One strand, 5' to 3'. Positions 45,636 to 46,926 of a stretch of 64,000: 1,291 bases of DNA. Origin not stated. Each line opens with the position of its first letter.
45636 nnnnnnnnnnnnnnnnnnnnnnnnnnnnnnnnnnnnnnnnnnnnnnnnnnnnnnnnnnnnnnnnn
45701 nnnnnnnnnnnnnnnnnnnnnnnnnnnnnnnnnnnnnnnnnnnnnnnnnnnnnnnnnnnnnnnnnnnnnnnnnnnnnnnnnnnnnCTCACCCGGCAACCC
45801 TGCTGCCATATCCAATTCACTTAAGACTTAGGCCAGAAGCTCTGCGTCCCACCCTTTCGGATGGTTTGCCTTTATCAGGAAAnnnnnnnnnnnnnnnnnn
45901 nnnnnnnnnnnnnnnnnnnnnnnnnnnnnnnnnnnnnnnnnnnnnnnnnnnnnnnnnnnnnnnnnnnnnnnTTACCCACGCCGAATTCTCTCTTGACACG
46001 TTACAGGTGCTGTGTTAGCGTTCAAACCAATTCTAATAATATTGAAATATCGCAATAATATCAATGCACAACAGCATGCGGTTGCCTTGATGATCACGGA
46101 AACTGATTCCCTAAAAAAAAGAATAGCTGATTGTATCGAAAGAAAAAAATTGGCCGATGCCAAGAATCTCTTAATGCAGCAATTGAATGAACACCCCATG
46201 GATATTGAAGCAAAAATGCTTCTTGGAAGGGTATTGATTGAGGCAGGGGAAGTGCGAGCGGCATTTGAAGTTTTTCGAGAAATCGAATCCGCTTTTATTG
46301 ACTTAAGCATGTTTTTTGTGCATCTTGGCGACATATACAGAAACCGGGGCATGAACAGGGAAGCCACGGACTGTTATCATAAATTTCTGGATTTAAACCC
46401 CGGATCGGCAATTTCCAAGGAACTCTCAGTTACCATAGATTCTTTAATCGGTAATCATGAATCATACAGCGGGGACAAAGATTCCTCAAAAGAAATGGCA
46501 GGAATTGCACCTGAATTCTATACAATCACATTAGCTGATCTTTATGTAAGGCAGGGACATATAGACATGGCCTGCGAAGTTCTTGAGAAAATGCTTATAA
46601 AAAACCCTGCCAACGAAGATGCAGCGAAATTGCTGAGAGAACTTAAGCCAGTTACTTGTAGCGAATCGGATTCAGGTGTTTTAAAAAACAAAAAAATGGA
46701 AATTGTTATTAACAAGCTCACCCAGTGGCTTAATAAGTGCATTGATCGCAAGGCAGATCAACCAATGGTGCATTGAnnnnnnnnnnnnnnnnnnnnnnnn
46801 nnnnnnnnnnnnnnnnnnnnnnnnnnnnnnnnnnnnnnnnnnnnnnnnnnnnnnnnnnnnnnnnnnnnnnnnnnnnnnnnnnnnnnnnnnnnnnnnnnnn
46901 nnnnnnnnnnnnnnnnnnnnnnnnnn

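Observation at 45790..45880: GEMM-I (c-di-GMP-I) riboswitch aptamer in the 380-nt gap upstream of the minor-pilin/PilY1 operon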

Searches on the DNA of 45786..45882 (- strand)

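Call 48: build_rna_model(alignment_id=A3, structure=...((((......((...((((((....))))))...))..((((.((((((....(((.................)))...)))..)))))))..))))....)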
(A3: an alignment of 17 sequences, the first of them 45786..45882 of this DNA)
Model R1 built from alignment A3 (17 sequences, 104 columns); structure: as given.
model positions 97; base pairs 25; branch points 1; effective number of sequences 1.13; information 0.59 bits per position. Calibrated on 0.2 Mb of random sequence (short: E-values are rough).
structure used (alignment columns):
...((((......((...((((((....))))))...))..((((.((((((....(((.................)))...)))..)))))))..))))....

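Call 49: search_with_rna_model(model_id=R1, sources=[L015, L016, L017, L018, L019, L020, L021, L022, L023, L024, L025, L026, L027, L028, L029, L030, L031, L032, L033, L034, L035, L036, L037, L038, L039, L040, L041, L042, L043, L044, L045, L046, L047, L048, L049, L050, L051, L052, L053, L054, L055, L056, L057, L058, L059, window], max_evalue=0.01, make_alignment=true)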
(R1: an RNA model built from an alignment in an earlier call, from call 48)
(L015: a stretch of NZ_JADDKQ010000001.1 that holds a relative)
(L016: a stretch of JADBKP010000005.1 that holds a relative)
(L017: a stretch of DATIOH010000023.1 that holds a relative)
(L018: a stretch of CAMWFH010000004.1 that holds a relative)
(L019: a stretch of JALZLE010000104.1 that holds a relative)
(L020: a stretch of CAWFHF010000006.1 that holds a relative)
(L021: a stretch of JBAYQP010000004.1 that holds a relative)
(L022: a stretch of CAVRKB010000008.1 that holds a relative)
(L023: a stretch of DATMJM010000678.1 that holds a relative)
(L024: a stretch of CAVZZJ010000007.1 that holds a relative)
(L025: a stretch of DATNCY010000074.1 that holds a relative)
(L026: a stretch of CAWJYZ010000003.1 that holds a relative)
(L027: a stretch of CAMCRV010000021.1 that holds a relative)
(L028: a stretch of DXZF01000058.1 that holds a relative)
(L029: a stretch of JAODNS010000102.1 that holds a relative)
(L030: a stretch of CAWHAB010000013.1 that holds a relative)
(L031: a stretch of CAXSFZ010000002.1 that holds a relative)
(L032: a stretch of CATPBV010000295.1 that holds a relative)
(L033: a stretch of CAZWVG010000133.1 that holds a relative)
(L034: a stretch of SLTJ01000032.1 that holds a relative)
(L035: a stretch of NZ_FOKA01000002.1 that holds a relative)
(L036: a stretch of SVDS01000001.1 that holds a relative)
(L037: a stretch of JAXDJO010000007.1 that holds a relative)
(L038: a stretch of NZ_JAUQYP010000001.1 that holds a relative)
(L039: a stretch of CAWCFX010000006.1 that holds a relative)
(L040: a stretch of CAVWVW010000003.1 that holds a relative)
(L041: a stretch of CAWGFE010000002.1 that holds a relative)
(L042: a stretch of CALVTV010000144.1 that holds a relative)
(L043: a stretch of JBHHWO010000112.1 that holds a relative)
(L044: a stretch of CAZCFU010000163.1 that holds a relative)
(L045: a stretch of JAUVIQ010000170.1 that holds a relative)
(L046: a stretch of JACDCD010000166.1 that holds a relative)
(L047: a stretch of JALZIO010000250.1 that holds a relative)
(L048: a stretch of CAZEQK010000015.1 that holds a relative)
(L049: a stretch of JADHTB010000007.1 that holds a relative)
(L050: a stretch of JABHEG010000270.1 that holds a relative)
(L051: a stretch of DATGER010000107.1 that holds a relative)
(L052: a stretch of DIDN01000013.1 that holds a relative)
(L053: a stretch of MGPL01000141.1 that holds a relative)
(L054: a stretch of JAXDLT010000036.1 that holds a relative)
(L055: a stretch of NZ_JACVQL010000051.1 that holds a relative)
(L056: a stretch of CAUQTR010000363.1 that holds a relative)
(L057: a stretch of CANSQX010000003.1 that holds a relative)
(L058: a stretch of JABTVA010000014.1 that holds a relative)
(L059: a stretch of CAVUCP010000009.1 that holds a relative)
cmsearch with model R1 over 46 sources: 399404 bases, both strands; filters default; matches with E-value up to 0.01: 41.
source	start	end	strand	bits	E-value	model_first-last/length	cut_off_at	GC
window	45786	45882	-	105.5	3.9e-25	1-97/97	no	0.52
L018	559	654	-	68.9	2.5e-15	1-97/97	no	0.61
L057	4551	4647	-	63.3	8e-14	1-97/97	no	0.6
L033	4361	4455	-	60.2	5.2e-13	1-97/97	no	0.67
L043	1316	1431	+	51.8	9.3e-11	1-97/97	no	0.66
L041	5084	5170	+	50.9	1.6e-10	1-97/97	no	0.62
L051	6542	6643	+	48.2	8.7e-10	1-97/97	no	0.65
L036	6870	6962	-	47.7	1.2e-09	1-97/97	no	0.43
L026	5787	5868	-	46.9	1.9e-09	1-97/97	no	0.68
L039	2479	2560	+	46.7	2.2e-09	1-97/97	no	0.62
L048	3677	3763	+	46.2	2.9e-09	1-97/97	no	0.47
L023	2430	2516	+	45.2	5.3e-09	1-97/97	no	0.69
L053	6675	6814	-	44.7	7.4e-09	1-97/97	no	0.6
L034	5704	5800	+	44.2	1e-08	1-97/97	no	0.58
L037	1179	1265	+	44.1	1.1e-08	1-97/97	no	0.64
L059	324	407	-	42.8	2.4e-08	1-97/97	no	0.68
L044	3713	3813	-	41.8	4.5e-08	1-97/97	no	0.58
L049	518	613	+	41.6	5e-08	1-97/97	no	0.58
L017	2811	2894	+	41.6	5.1e-08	1-97/97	no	0.7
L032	994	1079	+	41.5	5.5e-08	1-97/97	no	0.64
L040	3914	3995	-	40.4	1e-07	1-97/97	no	0.62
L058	1301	1441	+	40.2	1.2e-07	1-97/97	no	0.6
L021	235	315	-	38.2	4.1e-07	1-97/97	no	0.69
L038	3176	3259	+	37.2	7.6e-07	1-97/97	no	0.68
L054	1580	1659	+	35.3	2.4e-06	1-97/97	no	0.71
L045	5665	5756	+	34.7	3.6e-06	1-97/97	no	0.58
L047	4947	5030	-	33.9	5.8e-06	1-97/97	no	0.73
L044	3864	3913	-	33.5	7.3e-06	13-97/97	5'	0.64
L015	2645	2724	+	31.8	2e-05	1-97/97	no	0.71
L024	6853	6929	-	31.8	2.1e-05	1-97/97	no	0.61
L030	2877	2957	-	31.5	2.5e-05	1-97/97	no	0.73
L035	266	346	+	29.8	7e-05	1-97/97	no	0.73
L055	4617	4696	-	29.1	0.00011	1-97/97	no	0.73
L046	2873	2956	-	29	0.00012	1-97/97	no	0.69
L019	3124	3206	-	28.9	0.00012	1-97/97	no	0.71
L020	4791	4874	-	28.6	0.00015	1-97/97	no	0.68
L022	3236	3319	+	28.4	0.00017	1-97/97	no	0.63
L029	5210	5279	-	28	0.00022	6-91/97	no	0.77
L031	1736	1821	-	24.8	0.0016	1-97/97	no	0.76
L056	707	787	-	24.7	0.0016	1-97/97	no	0.74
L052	5475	5527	-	23.5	0.0036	1-97/97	no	0.6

Alignment A5: 41 matches aligned to the model, 167 columns, each read 5' to 3' on its own strand. Consensus structure (alignment columns), stored with it:
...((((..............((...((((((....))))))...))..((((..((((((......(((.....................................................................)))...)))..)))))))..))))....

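Call 54: search_with_rna_model(model_id=R1, sources=[L063, L066, L067, L068, L069, L070, L071, L072, L073, L074, L075, L076, L077, L078, L079, L080, L081, L082, L083, L084, L085, L086, L087, L088, L089, L090, L091, L092, L093, L094, L095, L096, L097, L098, L099, L100, L101, L102, L103, L104, L105, L106, L107, L108, L109, L110, L111, L112, L113, L114, L115, L116, L117, L118, L119, L120, L121, L122, L123, L124, L125, L126, L127, L128, L129, L130, L131, L132, L133, L134, L135, L136, L137, L138, L139, L140, L141, L142, L143, L144, L145], max_evalue=0.01)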
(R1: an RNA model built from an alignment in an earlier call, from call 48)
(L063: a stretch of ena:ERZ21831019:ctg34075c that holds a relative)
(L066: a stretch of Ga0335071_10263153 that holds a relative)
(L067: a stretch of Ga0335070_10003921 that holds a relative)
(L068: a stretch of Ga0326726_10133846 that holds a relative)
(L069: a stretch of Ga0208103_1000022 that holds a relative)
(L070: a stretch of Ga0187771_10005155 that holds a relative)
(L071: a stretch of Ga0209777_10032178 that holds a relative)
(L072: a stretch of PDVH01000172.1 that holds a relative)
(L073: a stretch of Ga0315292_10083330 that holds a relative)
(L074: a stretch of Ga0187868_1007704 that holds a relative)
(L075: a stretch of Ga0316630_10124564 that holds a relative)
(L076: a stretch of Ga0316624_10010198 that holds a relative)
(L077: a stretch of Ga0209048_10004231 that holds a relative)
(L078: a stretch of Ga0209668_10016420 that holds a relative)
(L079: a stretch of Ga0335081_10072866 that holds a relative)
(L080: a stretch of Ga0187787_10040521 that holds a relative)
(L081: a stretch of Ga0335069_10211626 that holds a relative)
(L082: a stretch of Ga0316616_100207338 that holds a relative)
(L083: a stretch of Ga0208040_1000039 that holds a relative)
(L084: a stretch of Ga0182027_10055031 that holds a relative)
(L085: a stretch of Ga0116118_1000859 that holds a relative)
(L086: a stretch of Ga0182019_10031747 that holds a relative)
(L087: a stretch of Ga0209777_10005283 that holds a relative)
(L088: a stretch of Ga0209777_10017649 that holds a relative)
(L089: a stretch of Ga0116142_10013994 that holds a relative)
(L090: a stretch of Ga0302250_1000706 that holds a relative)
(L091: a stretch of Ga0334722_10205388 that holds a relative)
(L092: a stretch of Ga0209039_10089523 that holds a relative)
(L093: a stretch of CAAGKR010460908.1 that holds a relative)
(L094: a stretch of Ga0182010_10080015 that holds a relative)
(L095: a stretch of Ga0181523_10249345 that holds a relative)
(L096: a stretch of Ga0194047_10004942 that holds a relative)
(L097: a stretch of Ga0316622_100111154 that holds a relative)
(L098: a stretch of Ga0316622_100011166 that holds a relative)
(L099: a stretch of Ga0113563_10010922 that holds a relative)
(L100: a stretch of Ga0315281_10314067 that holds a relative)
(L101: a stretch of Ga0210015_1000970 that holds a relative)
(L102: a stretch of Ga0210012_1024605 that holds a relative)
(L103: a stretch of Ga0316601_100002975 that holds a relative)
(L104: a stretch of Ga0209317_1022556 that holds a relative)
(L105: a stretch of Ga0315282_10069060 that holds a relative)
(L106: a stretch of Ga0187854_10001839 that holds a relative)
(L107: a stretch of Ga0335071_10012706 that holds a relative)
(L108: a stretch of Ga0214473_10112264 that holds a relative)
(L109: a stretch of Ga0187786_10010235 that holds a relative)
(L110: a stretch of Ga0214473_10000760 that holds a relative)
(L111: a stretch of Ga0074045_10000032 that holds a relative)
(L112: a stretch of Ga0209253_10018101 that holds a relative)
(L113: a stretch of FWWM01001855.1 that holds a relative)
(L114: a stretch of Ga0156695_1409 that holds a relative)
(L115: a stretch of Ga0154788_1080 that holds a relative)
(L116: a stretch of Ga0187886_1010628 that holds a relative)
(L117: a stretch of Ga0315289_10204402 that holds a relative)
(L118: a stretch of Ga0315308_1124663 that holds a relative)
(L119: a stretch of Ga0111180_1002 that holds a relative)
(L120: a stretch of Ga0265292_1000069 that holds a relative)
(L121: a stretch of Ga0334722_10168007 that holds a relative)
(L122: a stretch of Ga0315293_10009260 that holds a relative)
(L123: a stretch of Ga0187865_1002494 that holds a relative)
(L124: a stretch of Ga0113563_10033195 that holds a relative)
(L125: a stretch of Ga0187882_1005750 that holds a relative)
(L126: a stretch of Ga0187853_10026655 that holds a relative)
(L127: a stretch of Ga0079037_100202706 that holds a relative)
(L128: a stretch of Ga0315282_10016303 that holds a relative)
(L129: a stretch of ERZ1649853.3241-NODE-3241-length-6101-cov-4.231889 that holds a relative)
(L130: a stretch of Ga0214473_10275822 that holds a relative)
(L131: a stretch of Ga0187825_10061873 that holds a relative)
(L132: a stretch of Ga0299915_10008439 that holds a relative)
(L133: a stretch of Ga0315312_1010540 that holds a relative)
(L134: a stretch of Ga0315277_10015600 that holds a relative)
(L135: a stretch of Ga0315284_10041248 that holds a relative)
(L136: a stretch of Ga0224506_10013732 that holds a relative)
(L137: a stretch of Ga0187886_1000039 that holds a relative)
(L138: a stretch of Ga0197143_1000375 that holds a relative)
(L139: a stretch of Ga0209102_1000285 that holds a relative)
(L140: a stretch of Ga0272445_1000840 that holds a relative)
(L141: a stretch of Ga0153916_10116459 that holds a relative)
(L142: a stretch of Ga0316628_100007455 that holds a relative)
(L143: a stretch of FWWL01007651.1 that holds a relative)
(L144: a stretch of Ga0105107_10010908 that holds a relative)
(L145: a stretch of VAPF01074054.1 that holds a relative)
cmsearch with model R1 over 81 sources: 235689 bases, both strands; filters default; matches with E-value up to 0.01: 14.
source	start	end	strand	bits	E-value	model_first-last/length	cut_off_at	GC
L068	261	358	+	111.6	5.7e-27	1-97/97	no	0.52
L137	1174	1271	+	111.5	6.1e-27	1-97/97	no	0.52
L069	1193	1292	+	108.5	3.7e-26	1-97/97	no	0.51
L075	466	562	+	107.5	6.8e-26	1-97/97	no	0.48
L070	1129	1222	+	106.8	1.1e-25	1-97/97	no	0.48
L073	1094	1190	+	106.1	1.6e-25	1-97/97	no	0.47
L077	1093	1196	+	105.6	2.3e-25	1-97/97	no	0.49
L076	36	129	+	105.5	2.4e-25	1-97/97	no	0.49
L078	224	320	+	104.9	3.4e-25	1-97/97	no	0.47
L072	1189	1292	+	104.4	4.8e-25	1-97/97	no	0.48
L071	1174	1277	+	104.3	5.1e-25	1-97/97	no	0.47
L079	275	370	+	103.8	6.9e-25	1-97/97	no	0.56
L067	1129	1222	+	83.5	1.9e-19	1-97/97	no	0.47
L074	169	267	+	27.9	0.00014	1-97/97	no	0.42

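Call 64: search_rna_families(source=window, start=45793, end=45873, threshold=gathering, show_alignments=2)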
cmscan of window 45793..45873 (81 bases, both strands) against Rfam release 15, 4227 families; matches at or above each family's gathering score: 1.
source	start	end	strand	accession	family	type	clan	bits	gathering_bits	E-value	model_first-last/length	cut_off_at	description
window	45793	45873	-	RF01051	c-di-GMP-I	Cis-reg; riboswitch;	CL00126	62.6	35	8.9e-13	8-84/87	5'&3'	c-di-GMP-I riboswitch aptamer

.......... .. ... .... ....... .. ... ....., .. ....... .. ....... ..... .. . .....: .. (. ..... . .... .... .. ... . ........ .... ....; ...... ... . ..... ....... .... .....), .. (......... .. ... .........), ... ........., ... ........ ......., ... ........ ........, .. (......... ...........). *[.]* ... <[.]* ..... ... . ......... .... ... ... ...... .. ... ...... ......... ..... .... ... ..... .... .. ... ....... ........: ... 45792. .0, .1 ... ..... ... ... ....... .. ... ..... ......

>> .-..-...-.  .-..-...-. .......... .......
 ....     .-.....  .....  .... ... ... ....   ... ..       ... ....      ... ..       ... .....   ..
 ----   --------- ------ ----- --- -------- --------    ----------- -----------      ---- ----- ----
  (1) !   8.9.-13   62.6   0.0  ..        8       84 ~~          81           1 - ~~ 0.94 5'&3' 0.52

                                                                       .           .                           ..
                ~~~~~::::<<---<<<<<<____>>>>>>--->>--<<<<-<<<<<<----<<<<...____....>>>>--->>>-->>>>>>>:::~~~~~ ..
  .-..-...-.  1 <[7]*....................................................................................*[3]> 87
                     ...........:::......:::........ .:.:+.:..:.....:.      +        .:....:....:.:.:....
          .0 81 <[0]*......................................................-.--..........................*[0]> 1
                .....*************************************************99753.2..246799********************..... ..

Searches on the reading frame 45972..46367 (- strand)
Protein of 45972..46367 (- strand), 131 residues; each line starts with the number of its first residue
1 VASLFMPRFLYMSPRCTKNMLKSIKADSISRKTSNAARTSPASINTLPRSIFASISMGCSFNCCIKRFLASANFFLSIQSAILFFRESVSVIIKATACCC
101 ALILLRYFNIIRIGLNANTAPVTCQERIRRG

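Call 6: search_protein_families(library=pfam, proteins=[window:45972-46367:-], max_evalue=0.01)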
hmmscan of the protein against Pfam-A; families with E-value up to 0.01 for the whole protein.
window:45972-46367:- (131 aa): 1 family
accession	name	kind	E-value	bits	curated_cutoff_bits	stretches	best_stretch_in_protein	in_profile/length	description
PF08395.17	7tm_7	-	0.0015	18.3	26.6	1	40-126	118-202/370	7tm Chemosensory receptor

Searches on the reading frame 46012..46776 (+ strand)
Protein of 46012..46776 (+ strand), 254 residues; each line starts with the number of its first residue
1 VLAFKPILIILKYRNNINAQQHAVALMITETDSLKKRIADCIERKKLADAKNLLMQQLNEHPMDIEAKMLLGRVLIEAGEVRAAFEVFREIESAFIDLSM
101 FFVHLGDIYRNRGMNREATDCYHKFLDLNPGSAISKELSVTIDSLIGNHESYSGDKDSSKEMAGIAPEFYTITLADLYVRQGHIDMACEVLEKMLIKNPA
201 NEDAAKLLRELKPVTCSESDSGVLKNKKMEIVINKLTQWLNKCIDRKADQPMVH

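Call 6: search_protein_families(library=pfam, proteins=[window:46012-46776:+], max_evalue=0.01)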
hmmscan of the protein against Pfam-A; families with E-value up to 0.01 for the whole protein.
window:46012-46776:+ (254 aa): 19 families
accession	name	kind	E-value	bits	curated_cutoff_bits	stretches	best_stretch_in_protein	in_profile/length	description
PF13428.12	TPR_14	-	8.3e-11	41.9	23.5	1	173-208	6-41/44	Tetratricopeptide repeat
PF07719.23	TPR_2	-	1.2e-10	41.1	27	1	104-131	6-33/34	Tetratricopeptide repeat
PF14559.12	TPR_19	-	1.2e-08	35.5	25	1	43-87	3-47/68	Tetratricopeptide repeat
PF13181.12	TPR_8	-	1.2e-07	31.8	25.7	0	103-130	5-32/34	Tetratricopeptide repeat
PF13174.12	TPR_6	-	2e-07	31.7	26.3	0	104-132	5-33/33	Tetratricopeptide repeat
PF13176.12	TPR_7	-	9.5e-07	28.9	27.9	0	104-129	4-29/36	Tetratricopeptide repeat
PF13432.12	TPR_16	-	4.1e-05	24.4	32.7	0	47-92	13-58/65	Tetratricopeptide repeat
PF23914.1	TPR_CcmH_CycH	-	5.1e-05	23.6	42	0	44-90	100-146/158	Cytochrome c-type biogenesis protein H TPR domain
PF14561.12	TPR_20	-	0.00016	22.3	25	0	54-88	11-45/90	Tetratricopeptide repeat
PF01535.26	PPR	-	0.00016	22.1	25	0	173-195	5-27/31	PPR repeat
PF07721.20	TPR_4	-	0.00034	21.4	27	0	171-192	4-25/26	Tetratricopeptide repeat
PF13041.12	PPR_2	-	0.0012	19.4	30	0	176-197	11-32/50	PPR repeat family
PF13371.12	TPR_9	-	0.0013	19.1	35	0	177-207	38-68/73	Tetratricopeptide repeat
PF13424.12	TPR_12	-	0.0016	19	30.1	0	55-91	33-71/77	Tetratricopeptide repeat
PF00515.34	TPR_1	-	0.0018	18.4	27.8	0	104-131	6-33/34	Tetratricopeptide repeat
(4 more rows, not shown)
